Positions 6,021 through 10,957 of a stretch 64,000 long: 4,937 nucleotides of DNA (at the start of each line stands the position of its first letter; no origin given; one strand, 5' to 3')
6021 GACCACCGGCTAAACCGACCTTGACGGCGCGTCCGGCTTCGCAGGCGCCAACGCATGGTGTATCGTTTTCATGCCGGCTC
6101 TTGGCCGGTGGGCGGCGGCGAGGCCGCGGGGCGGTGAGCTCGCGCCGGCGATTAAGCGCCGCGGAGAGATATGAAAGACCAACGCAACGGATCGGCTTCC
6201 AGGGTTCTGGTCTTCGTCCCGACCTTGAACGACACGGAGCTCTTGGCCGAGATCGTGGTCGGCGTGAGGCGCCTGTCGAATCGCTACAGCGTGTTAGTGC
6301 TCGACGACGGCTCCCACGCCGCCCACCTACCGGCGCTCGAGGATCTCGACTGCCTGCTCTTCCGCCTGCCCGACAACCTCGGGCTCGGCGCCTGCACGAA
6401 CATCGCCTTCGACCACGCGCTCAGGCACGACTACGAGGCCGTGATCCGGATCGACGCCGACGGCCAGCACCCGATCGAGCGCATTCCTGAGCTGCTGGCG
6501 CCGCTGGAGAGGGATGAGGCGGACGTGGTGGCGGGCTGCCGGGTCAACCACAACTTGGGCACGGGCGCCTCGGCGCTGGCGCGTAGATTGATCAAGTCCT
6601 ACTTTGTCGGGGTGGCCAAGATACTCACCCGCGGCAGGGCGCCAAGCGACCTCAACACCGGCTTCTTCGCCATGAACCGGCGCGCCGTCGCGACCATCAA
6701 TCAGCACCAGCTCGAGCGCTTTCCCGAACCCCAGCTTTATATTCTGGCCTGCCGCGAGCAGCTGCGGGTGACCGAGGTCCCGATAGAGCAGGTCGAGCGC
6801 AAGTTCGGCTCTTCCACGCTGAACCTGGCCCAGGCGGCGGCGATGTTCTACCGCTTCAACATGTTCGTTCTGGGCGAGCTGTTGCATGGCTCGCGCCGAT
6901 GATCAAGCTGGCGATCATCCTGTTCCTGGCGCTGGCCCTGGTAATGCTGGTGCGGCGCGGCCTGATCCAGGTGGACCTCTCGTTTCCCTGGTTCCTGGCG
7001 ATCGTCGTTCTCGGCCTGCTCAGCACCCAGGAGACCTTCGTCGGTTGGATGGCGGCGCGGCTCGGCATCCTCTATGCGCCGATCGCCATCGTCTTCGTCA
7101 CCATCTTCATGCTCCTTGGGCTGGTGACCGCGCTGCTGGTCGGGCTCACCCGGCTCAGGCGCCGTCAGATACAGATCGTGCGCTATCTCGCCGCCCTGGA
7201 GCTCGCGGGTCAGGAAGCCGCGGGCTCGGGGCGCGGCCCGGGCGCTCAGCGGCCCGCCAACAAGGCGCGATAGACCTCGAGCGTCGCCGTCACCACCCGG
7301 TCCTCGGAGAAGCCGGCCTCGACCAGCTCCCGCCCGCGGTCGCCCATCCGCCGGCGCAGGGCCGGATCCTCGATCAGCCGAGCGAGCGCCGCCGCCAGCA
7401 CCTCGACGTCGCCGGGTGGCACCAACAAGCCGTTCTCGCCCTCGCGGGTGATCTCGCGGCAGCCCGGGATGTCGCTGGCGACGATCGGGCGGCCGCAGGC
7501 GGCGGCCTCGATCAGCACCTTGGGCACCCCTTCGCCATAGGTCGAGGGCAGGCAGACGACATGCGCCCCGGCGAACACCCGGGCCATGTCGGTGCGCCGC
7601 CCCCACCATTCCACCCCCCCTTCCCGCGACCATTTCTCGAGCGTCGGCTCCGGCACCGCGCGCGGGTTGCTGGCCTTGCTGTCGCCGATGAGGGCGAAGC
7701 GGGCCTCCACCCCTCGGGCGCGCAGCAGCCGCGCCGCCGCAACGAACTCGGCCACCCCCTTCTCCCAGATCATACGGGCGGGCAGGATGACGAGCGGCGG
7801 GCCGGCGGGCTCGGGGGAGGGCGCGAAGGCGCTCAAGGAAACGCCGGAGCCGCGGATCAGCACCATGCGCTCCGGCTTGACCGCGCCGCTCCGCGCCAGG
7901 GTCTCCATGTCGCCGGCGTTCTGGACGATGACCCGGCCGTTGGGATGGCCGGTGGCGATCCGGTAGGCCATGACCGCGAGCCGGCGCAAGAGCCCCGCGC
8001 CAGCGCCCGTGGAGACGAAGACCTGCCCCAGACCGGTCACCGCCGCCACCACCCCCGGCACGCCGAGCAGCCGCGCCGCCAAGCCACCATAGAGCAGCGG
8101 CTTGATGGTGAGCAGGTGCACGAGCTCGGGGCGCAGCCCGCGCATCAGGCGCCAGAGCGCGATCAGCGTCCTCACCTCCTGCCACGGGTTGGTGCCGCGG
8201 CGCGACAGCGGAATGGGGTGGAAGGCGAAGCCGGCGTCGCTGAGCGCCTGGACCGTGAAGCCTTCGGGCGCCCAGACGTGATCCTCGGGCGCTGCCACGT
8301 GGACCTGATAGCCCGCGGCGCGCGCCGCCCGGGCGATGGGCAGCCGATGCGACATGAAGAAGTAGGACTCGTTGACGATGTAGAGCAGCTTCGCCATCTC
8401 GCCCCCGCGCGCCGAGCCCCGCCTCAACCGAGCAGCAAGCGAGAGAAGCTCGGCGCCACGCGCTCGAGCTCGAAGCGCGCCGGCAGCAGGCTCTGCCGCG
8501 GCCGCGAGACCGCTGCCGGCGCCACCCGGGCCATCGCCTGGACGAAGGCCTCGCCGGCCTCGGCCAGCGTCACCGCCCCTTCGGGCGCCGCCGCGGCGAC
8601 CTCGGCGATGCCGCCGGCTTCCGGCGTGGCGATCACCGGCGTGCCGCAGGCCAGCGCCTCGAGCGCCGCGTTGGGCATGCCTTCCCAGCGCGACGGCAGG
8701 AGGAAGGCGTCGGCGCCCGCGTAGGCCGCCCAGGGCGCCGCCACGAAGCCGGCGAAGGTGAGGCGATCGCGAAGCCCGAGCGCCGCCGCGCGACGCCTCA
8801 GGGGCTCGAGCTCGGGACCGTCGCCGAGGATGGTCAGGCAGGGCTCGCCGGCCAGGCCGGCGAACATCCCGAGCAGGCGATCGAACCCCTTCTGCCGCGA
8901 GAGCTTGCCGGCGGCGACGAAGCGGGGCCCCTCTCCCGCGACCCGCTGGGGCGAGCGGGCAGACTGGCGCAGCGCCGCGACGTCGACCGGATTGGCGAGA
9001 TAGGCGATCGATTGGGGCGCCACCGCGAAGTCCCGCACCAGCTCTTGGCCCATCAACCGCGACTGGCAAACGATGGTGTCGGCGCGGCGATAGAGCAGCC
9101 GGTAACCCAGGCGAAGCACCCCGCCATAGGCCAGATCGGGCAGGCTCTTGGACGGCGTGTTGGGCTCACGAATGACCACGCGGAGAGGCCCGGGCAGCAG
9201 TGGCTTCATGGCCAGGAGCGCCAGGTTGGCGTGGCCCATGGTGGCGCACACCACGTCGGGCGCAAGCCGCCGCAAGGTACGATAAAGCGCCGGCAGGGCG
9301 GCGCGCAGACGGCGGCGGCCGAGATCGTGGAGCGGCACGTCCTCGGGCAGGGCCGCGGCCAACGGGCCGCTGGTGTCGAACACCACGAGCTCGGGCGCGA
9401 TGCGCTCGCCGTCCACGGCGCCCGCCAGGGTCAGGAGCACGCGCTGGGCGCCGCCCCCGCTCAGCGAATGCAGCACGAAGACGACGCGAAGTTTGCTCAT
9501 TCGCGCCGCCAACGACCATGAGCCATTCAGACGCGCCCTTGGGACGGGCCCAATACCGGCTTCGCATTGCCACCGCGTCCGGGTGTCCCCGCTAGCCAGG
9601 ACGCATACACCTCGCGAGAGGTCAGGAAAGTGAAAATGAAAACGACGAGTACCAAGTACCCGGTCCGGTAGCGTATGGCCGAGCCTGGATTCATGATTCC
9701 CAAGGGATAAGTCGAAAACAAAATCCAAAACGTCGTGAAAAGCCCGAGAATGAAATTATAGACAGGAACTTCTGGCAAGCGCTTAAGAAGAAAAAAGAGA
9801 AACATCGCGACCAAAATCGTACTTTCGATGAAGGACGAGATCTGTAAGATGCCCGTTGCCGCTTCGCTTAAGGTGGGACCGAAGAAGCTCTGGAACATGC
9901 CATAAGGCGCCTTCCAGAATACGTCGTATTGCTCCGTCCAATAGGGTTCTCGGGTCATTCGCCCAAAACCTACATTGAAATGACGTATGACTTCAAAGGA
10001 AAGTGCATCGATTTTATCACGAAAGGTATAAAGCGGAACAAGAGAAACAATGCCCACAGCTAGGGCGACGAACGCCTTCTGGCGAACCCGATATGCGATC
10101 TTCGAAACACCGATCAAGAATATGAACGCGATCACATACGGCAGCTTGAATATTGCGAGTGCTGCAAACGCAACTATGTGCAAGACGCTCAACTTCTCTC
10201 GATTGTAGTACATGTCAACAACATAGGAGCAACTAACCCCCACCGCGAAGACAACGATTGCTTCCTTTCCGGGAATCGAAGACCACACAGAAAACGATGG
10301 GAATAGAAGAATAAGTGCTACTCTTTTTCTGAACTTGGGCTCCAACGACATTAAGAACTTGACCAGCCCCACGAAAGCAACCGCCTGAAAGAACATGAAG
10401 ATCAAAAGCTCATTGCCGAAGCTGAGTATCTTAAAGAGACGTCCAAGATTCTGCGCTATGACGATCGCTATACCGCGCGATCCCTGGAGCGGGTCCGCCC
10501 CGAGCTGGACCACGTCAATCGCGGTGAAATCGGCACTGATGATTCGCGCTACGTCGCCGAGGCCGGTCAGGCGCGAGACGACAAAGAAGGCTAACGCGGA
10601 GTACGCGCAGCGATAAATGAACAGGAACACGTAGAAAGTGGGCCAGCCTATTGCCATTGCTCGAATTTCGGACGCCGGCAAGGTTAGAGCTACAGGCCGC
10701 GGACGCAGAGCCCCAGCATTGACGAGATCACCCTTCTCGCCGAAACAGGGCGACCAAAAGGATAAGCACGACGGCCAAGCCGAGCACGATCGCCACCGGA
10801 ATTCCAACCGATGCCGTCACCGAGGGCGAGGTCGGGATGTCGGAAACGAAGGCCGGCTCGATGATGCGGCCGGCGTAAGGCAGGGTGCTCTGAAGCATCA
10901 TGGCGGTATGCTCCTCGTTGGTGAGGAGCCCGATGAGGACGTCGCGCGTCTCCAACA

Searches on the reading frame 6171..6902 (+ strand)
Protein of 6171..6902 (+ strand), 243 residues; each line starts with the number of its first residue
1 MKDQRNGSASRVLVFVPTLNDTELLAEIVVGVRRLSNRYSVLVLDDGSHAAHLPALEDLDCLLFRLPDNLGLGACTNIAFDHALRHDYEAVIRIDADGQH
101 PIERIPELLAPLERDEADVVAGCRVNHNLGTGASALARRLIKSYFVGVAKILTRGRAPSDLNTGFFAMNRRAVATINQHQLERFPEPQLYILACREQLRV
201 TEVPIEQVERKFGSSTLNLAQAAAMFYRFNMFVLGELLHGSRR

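Call 15: search_protein_families(library=pfam, proteins=[window:6171-6902:+], max_evalue=0.001)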
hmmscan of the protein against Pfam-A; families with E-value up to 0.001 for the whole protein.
window:6171-6902:+ (243 aa): 1 family
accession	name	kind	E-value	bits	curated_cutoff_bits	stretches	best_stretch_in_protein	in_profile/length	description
PF00535.33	Glycos_transf_2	-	6.4e-19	68.9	23.3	1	14-173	2-164/168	Glycosyl transferase family 2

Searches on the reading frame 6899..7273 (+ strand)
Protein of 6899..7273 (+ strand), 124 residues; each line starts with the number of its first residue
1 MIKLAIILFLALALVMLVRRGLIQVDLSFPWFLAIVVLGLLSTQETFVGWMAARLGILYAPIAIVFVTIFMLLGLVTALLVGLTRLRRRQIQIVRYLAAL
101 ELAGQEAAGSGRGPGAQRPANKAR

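Call 15: search_protein_families(library=pfam, proteins=[window:6899-7273:+], max_evalue=0.001)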
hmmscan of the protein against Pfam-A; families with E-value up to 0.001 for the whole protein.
window:6899-7273:+ (124 aa): 1 family
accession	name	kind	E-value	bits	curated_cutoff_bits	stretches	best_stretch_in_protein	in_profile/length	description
PF10066.14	DUF2304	-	5.1e-06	27.1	25.5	1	2-99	5-102/106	Uncharacterized conserved protein (DUF2304)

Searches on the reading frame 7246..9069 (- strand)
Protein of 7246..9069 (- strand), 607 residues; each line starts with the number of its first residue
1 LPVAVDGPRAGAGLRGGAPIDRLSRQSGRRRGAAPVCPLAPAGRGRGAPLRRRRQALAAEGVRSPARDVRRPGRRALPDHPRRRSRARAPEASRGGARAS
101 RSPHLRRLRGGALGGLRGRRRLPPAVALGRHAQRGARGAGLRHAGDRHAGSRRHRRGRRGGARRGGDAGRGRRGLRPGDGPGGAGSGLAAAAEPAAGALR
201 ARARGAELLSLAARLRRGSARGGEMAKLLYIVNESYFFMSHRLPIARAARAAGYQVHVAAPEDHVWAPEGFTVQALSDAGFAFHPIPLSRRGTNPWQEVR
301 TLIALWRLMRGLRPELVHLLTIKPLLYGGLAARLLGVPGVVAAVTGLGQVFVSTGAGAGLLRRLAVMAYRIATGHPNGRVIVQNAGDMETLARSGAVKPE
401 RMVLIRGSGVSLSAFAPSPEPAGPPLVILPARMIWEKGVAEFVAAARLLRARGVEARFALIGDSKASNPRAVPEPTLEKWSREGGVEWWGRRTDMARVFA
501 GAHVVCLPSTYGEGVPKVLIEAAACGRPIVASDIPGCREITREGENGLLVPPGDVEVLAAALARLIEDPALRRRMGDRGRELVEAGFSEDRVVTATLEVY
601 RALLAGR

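Call 15: search_protein_families(library=pfam, proteins=[window:7246-9069:-], max_evalue=0.001)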
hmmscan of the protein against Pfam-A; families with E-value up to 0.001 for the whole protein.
window:7246-9069:- (607 aa): 6 families
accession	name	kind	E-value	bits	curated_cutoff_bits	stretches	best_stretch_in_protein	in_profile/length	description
PF13692.12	Glyco_trans_1_4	-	6.4e-32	111.2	27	1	425-568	2-142/142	Glycosyl transferases group 1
PF00534.26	Glycos_transf_1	-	2.7e-30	105.6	26.4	1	416-581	7-171/172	Glycosyl transferases group 1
PF13477.12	Glyco_trans_4_2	-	9.9e-15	55.4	23.4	1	227-360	1-120/139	Glycosyl transferase 4-like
PF13579.12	Glyco_trans_4_4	-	1.4e-12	48.7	29.7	1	245-405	10-155/158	Glycosyl transferase 4-like domain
PF13524.12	Glyco_trans_1_2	-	1e-11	45.4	25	1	454-595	13-141/144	Glycosyl transferase-like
PF13439.12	Glyco_transf_4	-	1.3e-07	32.2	28.5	1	245-372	11-130/170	Glycosyltransferase Family 4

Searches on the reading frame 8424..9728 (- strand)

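Call 15: search_protein_families(library=pfam, proteins=[window:8424-9728:-], max_evalue=0.001)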
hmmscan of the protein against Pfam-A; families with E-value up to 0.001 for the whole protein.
window:8424-9728:- (434 aa): 5 families
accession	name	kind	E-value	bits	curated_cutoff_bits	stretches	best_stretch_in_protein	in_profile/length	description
PF00534.26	Glycos_transf_1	-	2.6e-28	99.1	26.4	1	259-402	7-155/172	Glycosyl transferases group 1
PF13692.12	Glyco_trans_1_4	-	4.1e-27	95.6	27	1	268-402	2-139/142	Glycosyl transferases group 1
PF13439.12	Glyco_transf_4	-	7.2e-14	52.6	28.5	1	92-251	2-169/170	Glycosyltransferase Family 4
PF13579.12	Glyco_trans_4_4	-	1e-09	39.4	29.7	1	92-246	1-157/158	Glycosyl transferase 4-like domain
PF20706.3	GT4-conflict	-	7.7e-06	25.6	26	1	212-376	143-318/385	Family 4 Glycosyltransferase in conflict systems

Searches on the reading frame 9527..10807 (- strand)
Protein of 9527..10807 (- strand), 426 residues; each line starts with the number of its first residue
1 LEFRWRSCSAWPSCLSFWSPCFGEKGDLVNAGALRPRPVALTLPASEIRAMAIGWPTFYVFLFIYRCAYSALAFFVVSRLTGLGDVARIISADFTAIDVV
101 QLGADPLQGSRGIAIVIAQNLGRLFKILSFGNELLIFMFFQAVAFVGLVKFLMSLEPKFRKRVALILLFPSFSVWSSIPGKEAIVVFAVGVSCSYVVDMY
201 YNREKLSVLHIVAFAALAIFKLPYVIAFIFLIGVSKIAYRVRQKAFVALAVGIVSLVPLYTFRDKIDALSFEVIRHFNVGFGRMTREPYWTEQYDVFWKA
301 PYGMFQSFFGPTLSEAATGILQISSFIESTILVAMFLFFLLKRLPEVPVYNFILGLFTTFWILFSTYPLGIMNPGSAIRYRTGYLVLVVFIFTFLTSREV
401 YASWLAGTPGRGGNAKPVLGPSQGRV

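Call 15: search_protein_families(library=pfam, proteins=[window:9527-10807:-], max_evalue=0.001)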
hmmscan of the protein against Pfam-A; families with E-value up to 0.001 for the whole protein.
window:9527-10807:- (426 aa): 0 families

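Call 23: search_protein_families(library=pfam, proteins=[window:9527-10807:-], max_evalue=10)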
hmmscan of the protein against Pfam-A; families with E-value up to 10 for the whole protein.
window:9527-10807:- (426 aa): 2 families
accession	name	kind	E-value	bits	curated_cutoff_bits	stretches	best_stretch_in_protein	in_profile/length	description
PF10942.13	DUF2619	-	2.4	8.7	27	1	216-255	41-79/86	Protein of unknown function (DUF2619)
PF18169.6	SLATT_6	-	5.3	7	27.1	1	214-261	25-74/176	SMODS and SLOG-associating 2TM effector domain 6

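Call 30: search_protein_families(library=ncbifam, proteins=[window:9527-10807:-], max_evalue=0.01)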
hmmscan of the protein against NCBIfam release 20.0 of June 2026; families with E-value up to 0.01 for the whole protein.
window:9527-10807:- (426 aa): 0 families

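Call 69: find_homologous_proteins(query=window:9527-10807:-, max_evalue=0.001)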
Query window:9527-10807:- (426 aa): 111 proteins with E <= 0.001 among 8000 candidates.
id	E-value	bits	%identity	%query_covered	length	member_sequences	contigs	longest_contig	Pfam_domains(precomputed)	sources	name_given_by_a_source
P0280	3.6e-239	812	100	88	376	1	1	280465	-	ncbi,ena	-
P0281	5.7e-206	703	90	85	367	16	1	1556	-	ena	-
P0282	3.9e-160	552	68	88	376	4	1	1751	-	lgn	-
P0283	5.2e-152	525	64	88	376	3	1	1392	-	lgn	-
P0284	3.3e-109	384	50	85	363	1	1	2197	-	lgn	-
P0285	5.8e-105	370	49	86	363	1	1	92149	-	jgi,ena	jgi:hypothetical protein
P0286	4.0e-102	361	48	88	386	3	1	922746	-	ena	-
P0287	8.8e-102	360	45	88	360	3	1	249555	-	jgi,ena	-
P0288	1.1e-99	353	47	86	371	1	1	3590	-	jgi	-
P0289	1.9e-98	349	50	77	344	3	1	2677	-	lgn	-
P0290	5.6e-98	347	48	85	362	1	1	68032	-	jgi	jgi:hypothetical protein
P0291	6.0e-98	347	44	87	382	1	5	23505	-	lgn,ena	-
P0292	3.8e-95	338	48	84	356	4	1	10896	-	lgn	-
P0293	6.2e-95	337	44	88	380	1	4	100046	-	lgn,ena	-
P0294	2.0e-94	336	47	84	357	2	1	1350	-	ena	-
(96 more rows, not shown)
